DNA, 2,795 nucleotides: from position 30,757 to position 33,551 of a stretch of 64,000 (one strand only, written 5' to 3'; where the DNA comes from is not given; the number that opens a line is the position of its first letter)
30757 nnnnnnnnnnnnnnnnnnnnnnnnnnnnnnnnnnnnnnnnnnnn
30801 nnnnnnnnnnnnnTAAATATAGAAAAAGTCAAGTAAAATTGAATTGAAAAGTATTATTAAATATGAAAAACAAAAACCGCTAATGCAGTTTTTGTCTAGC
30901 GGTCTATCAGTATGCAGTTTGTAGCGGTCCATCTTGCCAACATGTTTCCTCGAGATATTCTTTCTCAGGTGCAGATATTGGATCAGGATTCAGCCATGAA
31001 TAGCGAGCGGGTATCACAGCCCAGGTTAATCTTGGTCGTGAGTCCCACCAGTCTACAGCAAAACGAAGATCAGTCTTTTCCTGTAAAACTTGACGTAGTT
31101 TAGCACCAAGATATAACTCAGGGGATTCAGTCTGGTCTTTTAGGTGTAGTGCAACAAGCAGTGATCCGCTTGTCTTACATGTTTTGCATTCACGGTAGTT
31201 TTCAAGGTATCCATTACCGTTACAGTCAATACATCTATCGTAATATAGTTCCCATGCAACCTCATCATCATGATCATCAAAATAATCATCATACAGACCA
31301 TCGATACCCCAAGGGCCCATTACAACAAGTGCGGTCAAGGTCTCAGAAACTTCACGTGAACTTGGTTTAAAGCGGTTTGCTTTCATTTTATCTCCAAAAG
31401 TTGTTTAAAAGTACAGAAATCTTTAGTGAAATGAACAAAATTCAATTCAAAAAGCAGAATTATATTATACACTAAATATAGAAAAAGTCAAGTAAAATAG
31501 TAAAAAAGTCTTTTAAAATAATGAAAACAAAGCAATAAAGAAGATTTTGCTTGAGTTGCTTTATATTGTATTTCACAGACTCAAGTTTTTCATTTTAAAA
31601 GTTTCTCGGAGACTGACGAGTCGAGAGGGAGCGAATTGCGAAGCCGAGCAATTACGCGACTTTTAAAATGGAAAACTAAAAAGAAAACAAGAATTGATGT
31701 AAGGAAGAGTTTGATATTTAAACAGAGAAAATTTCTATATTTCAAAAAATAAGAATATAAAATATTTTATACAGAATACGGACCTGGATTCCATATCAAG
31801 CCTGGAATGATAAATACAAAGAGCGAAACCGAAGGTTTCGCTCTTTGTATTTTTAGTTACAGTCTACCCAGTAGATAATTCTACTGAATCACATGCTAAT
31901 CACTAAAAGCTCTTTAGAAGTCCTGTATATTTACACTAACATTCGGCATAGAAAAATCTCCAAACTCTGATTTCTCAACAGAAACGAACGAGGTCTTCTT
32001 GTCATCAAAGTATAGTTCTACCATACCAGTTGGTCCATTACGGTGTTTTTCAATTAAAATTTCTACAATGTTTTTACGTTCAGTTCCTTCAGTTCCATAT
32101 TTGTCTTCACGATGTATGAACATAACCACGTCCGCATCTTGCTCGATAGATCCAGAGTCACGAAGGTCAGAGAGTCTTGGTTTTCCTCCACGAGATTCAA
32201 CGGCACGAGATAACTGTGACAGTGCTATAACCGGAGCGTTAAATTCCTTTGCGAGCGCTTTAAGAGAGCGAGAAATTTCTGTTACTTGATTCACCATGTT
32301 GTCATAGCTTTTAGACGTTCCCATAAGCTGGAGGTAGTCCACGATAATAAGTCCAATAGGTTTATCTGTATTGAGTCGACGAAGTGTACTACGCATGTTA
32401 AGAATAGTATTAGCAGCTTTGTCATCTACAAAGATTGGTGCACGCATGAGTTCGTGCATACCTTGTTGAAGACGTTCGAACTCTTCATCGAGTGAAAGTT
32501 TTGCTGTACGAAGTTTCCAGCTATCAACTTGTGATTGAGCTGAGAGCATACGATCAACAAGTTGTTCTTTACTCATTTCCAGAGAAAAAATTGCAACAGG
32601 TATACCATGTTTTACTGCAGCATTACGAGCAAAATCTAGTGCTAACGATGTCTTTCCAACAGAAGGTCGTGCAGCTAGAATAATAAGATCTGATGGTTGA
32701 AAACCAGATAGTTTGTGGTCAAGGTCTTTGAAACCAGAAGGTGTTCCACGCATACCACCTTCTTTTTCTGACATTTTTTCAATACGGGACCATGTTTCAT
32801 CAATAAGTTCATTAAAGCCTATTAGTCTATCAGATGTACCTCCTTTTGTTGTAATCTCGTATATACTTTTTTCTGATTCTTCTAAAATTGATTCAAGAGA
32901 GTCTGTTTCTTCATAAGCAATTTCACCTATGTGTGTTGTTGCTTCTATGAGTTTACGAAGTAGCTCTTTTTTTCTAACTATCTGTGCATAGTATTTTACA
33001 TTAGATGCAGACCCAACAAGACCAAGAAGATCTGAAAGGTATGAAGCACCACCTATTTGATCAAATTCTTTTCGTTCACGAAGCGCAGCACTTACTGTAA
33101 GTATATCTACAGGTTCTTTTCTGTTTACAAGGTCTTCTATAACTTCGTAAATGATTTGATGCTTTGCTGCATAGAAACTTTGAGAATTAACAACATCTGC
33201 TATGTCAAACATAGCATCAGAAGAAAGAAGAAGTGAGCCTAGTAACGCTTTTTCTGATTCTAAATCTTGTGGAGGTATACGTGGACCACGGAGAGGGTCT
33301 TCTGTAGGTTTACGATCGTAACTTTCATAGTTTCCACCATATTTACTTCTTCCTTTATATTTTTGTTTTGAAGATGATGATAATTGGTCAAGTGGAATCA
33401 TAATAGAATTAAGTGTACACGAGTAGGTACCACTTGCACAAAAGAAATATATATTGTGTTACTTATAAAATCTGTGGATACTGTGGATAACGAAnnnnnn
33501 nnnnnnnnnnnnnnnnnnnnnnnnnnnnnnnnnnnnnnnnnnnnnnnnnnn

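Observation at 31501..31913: Unusually long (about 410-bp) non-coding stretch with a GC-rich structured element closed by a 12-bp inverted repeat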

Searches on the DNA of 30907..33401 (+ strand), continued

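Call 102: search_with_rna_model(model_id=R2, source=L027, start=4800, end=5100, max_evalue=10, filters=off, show_alignments=3)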
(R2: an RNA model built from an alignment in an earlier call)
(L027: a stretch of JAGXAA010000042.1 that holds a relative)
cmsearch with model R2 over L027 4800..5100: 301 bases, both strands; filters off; matches with E-value up to 10: 6.
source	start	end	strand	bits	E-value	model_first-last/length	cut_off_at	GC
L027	4904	5002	+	26.1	3.1e-06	1-99/99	no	0.51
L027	4894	5010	-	13.6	0.0045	1-99/99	no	0.46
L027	4852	4880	-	1.9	4.2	1-99/99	no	0.17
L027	5017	5038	+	1.5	5.2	1-99/99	no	0.09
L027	4813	4856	+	1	7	1-99/99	no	0.52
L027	4818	4842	-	0.6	8.9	1-99/99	no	0.6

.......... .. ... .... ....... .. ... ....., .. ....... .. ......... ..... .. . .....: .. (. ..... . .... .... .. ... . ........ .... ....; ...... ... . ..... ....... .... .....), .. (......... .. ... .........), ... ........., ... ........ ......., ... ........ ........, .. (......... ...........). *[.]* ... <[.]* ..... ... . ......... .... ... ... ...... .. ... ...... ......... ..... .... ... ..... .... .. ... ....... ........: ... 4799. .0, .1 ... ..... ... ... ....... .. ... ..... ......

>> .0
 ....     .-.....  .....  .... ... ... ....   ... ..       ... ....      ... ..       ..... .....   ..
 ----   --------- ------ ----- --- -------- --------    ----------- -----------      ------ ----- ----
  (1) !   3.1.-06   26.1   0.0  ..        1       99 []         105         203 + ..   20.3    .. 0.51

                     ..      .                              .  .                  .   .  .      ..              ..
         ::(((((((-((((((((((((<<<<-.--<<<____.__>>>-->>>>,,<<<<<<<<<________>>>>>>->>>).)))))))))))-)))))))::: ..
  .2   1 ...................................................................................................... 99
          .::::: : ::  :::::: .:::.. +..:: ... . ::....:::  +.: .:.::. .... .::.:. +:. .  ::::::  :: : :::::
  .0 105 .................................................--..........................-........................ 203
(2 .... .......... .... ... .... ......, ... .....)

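Call 104: search_with_rna_model(model_id=R2, sources=[window, L089, L099, L018, L092, L093, L027], max_evalue=0.001, make_alignment=true)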
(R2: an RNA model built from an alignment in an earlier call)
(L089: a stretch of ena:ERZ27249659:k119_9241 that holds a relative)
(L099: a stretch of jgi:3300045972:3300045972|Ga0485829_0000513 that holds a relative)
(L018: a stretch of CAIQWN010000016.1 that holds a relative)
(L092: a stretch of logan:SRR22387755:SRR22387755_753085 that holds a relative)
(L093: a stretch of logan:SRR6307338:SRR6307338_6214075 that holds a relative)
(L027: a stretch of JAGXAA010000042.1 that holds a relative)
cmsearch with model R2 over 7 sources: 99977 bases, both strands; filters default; matches with E-value up to 0.001: 6.
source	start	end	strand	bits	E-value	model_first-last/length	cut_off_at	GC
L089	5683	5781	-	106.4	4.9e-24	1-99/99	no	0.41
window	31582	31680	+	105.2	1e-23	1-99/99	no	0.4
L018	3306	3405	+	91.3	3.3e-20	1-99/99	no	0.39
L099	2189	2311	-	88.2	2e-19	1-99/99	no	0.41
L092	2660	2808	-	62.9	5e-13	1-99/99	no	0.46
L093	1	66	-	36.5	2.4e-06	1-67/99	3'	0.53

Alignment A8: 6 matches aligned to the model, 185 columns, each read 5' to 3' on its own strand. Consensus structure (alignment columns), stored with it:
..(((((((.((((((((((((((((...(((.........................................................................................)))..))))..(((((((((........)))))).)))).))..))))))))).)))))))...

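Call 105: search_with_rna_model(model_id=R2, sources=[window, L089, L099, L018, L092, L093, L027], max_evalue=0.01, make_alignment=true)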
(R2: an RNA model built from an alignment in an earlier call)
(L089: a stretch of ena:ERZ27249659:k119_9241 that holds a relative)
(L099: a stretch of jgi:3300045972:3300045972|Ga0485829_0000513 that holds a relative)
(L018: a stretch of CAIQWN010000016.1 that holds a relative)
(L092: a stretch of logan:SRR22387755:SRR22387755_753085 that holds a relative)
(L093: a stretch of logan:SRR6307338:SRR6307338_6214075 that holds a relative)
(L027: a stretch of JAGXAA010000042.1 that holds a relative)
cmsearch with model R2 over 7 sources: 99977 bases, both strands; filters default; matches with E-value up to 0.01: 7.
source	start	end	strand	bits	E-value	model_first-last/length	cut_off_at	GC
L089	5683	5781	-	106.4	4.9e-24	1-99/99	no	0.41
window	31582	31680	+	105.2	1e-23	1-99/99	no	0.4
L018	3306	3405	+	91.3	3.3e-20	1-99/99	no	0.39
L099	2189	2311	-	88.2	2e-19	1-99/99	no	0.41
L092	2660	2808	-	62.9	5e-13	1-99/99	no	0.46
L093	1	66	-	36.5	2.4e-06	1-67/99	3'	0.53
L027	4904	5002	+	26.1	0.001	1-99/99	no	0.51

Alignment A9: 7 matches aligned to the model, 187 columns, each read 5' to 3' on its own strand. Consensus structure (alignment columns), stored with it:
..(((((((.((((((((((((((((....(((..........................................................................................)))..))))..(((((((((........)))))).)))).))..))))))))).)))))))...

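Call 106: build_rna_model(alignment_id=A9)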
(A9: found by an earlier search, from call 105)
Model R3 built from alignment A9 (7 sequences, 187 columns); structure: stored with the alignment.
model positions 99; base pairs 35; branch points 1; effective number of sequences 1.66; information 0.59 bits per position. Calibrated on 0.2 Mb of random sequence (short: E-values are rough).
structure used (alignment columns):
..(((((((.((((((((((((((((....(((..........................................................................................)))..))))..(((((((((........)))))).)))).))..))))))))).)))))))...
